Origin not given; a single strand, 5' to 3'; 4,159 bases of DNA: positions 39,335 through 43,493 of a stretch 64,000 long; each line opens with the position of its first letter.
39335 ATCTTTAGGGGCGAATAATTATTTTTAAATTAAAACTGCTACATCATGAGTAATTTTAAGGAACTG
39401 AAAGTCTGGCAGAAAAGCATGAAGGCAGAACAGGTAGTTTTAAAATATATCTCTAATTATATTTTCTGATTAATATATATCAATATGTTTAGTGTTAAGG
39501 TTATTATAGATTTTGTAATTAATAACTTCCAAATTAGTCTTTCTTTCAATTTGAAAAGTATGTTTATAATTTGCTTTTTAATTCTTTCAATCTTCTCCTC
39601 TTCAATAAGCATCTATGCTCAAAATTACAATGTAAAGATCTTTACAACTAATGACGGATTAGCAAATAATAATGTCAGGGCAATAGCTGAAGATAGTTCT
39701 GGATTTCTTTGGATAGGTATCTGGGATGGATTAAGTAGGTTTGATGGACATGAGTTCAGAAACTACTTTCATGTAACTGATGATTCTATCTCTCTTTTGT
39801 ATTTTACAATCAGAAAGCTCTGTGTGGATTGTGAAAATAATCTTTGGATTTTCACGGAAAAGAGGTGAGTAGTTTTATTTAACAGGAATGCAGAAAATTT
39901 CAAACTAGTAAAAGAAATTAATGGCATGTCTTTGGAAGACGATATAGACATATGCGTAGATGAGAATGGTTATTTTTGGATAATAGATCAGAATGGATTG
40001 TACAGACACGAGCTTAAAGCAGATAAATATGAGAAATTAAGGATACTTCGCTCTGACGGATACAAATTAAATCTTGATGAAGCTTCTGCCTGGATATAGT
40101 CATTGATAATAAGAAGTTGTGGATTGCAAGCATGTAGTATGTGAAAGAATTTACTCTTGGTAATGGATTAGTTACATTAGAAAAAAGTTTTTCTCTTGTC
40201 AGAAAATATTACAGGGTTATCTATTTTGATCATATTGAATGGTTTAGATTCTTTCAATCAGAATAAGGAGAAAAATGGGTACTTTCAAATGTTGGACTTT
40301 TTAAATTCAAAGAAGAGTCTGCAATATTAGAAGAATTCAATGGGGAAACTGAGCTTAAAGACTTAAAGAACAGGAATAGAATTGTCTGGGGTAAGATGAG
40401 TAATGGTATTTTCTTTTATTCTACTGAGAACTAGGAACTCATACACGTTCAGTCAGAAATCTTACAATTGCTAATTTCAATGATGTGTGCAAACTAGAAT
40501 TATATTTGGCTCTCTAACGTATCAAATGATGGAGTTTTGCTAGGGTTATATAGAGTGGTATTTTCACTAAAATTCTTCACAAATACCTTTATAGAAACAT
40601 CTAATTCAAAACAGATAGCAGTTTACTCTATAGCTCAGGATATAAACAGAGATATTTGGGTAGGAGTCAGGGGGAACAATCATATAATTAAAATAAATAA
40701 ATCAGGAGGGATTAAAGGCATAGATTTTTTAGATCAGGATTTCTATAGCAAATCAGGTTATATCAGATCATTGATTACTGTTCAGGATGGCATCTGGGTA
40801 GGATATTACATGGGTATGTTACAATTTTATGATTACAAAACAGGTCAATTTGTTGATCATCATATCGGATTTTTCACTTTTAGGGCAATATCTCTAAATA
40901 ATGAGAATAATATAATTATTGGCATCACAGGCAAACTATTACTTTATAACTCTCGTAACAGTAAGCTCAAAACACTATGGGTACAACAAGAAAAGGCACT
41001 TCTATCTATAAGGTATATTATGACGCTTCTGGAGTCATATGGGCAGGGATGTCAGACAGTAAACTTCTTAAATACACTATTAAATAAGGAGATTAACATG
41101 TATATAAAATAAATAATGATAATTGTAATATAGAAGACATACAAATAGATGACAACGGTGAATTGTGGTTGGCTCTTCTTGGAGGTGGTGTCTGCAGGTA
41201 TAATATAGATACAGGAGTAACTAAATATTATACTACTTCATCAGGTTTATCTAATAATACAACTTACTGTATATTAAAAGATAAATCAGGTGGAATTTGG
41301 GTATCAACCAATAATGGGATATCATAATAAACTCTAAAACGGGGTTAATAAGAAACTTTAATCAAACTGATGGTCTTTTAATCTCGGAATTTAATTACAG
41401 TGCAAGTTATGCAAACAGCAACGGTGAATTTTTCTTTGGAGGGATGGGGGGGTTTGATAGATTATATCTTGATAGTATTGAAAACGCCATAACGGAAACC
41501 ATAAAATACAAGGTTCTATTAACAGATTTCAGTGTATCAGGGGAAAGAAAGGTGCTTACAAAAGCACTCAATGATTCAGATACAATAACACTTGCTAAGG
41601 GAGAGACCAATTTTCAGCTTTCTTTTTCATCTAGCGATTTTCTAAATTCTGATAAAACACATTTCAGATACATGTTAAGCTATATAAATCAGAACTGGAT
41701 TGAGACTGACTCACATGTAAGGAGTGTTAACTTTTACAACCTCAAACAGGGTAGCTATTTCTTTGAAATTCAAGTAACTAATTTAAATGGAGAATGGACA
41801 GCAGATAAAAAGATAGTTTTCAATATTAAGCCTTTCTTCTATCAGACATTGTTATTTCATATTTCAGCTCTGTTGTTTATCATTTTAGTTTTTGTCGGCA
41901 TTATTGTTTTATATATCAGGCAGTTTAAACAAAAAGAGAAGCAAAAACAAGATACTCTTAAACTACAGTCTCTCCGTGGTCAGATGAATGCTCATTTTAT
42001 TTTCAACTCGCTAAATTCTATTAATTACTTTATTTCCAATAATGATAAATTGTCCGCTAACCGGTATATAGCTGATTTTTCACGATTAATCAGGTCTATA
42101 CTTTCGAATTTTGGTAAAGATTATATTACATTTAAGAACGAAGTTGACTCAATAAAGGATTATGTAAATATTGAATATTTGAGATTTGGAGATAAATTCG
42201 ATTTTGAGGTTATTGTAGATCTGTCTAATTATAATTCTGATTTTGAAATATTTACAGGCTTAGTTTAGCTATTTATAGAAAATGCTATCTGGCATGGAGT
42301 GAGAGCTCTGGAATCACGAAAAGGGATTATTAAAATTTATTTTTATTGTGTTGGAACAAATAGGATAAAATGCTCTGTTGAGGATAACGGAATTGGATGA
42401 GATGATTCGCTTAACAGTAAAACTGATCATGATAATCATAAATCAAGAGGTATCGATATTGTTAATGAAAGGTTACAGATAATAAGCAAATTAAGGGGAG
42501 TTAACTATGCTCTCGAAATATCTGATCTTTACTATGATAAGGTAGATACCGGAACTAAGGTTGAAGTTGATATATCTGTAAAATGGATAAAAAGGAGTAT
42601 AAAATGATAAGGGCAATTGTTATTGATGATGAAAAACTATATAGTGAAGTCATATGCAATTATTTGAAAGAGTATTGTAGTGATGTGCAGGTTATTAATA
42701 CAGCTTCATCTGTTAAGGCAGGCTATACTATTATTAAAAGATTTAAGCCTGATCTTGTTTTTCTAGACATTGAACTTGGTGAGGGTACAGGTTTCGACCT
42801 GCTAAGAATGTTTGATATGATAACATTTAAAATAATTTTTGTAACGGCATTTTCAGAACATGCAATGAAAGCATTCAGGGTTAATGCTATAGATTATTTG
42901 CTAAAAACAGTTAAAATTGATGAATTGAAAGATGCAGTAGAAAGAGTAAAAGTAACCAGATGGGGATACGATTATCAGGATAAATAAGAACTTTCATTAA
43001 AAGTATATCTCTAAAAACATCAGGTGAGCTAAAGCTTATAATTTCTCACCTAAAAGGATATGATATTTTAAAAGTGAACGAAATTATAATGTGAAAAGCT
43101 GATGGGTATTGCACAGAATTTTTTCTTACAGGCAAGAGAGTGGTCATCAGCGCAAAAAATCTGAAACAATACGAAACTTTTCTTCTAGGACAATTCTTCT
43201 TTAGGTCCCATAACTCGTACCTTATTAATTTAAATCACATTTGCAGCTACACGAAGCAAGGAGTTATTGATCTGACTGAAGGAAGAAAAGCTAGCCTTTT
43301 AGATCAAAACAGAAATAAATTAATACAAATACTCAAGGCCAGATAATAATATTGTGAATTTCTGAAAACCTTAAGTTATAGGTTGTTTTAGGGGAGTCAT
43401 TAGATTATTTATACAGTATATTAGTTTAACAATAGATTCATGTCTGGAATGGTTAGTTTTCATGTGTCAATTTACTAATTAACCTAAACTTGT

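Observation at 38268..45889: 405-bp direct duplication of the fsr promoter and 5' end flanks a 7.2-kb block of gene wreckage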

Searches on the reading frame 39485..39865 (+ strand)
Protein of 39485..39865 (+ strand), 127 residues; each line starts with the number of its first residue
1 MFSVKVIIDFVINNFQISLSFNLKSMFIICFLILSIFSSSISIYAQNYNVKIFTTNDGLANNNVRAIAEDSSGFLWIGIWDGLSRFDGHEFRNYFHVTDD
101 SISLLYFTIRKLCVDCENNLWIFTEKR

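Call 12: search_protein_families(library=pfam, proteins=[window:39485-39865:+], max_evalue=0.01)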
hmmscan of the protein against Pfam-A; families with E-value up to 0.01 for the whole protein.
window:39485-39865:+ (127 aa): 1 family
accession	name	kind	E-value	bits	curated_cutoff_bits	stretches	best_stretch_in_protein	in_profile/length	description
PF07494.17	Reg_prop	-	2.6e-07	30.5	20.4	1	58-79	1-22/24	Two component regulator propeller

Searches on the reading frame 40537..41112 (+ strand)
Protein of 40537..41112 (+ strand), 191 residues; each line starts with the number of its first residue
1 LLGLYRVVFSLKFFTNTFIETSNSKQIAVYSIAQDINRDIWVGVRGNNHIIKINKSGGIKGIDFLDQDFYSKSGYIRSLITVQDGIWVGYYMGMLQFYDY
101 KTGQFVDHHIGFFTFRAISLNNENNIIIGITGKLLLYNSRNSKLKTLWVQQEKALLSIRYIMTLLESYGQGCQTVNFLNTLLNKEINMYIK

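Call 12: search_protein_families(library=pfam, proteins=[window:40537-41109:+], max_evalue=0.01)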
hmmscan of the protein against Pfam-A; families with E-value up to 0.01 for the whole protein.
window:40537-41109:+ (191 aa): 1 family
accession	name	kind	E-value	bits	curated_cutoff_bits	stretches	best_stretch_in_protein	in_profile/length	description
PF07494.17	Reg_prop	-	0.00056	20.2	20.4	0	28-44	6-22/24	Two component regulator propeller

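Call 19: find_encoding_contigs(protein=window:40537-41112:+, flank=10000, max_places=10)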
Protein window:40537-41112:+ (191 aa): no gene with exactly this product is on record in the collection.

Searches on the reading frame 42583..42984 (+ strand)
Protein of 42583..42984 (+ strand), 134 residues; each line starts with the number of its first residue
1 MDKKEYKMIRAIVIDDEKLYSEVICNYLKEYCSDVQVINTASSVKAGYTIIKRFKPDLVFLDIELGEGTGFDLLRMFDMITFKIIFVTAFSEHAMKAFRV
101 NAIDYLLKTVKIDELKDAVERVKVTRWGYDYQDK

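Call 12: search_protein_families(library=pfam, proteins=[window:42583-42984:+], max_evalue=0.01)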
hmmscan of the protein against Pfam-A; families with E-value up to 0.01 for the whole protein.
window:42583-42984:+ (134 aa): 1 family
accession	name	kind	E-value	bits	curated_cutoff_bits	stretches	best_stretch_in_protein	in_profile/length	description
PF00072.30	Response_reg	-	6e-18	65.5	30.2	1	12-120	2-111/111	Response regulator receiver domain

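Call 52: search_protein_families(library=pfam, proteins=[L085:173-493:+, L085:4986-6074:+, L085:4071-4832:+], max_evalue=1)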
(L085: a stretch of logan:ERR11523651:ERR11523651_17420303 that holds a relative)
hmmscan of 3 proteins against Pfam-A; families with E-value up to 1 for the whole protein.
L085:173-493:+ (107 aa): 1 family
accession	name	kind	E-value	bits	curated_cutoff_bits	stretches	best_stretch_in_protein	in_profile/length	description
PF13817.11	DDE_Tnp_IS66_C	-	0.0047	17.5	30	1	54-82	1-30/39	IS66 C-terminal element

L085:4986-6074:+ (363 aa): 5 families
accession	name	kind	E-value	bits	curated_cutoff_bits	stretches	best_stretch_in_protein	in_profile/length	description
PF00041.27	fn3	-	9e-05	23.1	25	1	37-113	8-74/84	Fibronectin type III domain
PF16656.11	Pur_ac_phosph_N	-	0.0058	17.6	30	1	87-123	60-93/93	Purple acid Phosphatase, N-terminal domain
PF25059.1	FN3_DSCAM-DSCAML_C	-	0.096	13.5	39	1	89-124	46-80/89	DSCAM/DSCAML C-terminal Fn3-like domain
PF17964.7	Big_10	-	0.12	13.1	22.9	1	94-156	48-110/164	Bacterial Ig domain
PF16974.11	NAR2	-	0.17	11.9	26.6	1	83-115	88-122/142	High-affinity nitrate transporter accessory, Ig-like domain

L085:4071-4832:+ (254 aa): 3 families
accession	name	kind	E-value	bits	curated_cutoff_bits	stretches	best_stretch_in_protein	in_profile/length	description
PF00072.30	Response_reg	-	1.4e-18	67.5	30.2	1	12-120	2-111/111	Response regulator receiver domain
PF04397.21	LytTR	-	1.4e-09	38.5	22.6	1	162-251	5-97/98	LytTr DNA-binding domain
PF20274.4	cREC_REC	-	0.069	14.3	27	1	12-76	3-55/88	Cyclic-phosphate processing Receiver domain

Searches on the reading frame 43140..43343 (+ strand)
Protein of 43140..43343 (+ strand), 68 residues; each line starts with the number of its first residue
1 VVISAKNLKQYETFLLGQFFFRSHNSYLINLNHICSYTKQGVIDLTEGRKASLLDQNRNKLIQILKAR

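Call 12: search_protein_families(library=pfam, proteins=[window:43140-43343:+], max_evalue=0.01)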
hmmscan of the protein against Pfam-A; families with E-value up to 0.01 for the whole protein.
window:43140-43343:+ (68 aa): 1 family
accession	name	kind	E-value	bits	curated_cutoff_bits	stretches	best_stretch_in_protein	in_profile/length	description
PF04397.21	LytTR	-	1.2e-05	25.9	22.6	1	4-41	32-73/98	LytTr DNA-binding domain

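Call 52: search_protein_families(library=pfam, proteins=[L085:173-493:+, L085:4986-6074:+, L085:4071-4832:+], max_evalue=1)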
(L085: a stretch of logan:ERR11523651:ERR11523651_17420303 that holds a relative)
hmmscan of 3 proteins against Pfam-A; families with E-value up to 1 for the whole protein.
L085:173-493:+ (107 aa): 1 family
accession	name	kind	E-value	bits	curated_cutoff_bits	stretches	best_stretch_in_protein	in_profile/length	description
PF13817.11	DDE_Tnp_IS66_C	-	0.0047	17.5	30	1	54-82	1-30/39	IS66 C-terminal element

L085:4986-6074:+ (363 aa): 5 families
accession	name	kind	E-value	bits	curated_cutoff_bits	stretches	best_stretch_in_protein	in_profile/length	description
PF00041.27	fn3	-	9e-05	23.1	25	1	37-113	8-74/84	Fibronectin type III domain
PF16656.11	Pur_ac_phosph_N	-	0.0058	17.6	30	1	87-123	60-93/93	Purple acid Phosphatase, N-terminal domain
PF25059.1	FN3_DSCAM-DSCAML_C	-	0.096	13.5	39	1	89-124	46-80/89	DSCAM/DSCAML C-terminal Fn3-like domain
PF17964.7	Big_10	-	0.12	13.1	22.9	1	94-156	48-110/164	Bacterial Ig domain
PF16974.11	NAR2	-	0.17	11.9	26.6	1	83-115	88-122/142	High-affinity nitrate transporter accessory, Ig-like domain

L085:4071-4832:+ (254 aa): 3 families
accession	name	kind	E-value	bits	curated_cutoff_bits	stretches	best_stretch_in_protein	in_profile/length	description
PF00072.30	Response_reg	-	1.4e-18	67.5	30.2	1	12-120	2-111/111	Response regulator receiver domain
PF04397.21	LytTR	-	1.4e-09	38.5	22.6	1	162-251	5-97/98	LytTr DNA-binding domain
PF20274.4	cREC_REC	-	0.069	14.3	27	1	12-76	3-55/88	Cyclic-phosphate processing Receiver domain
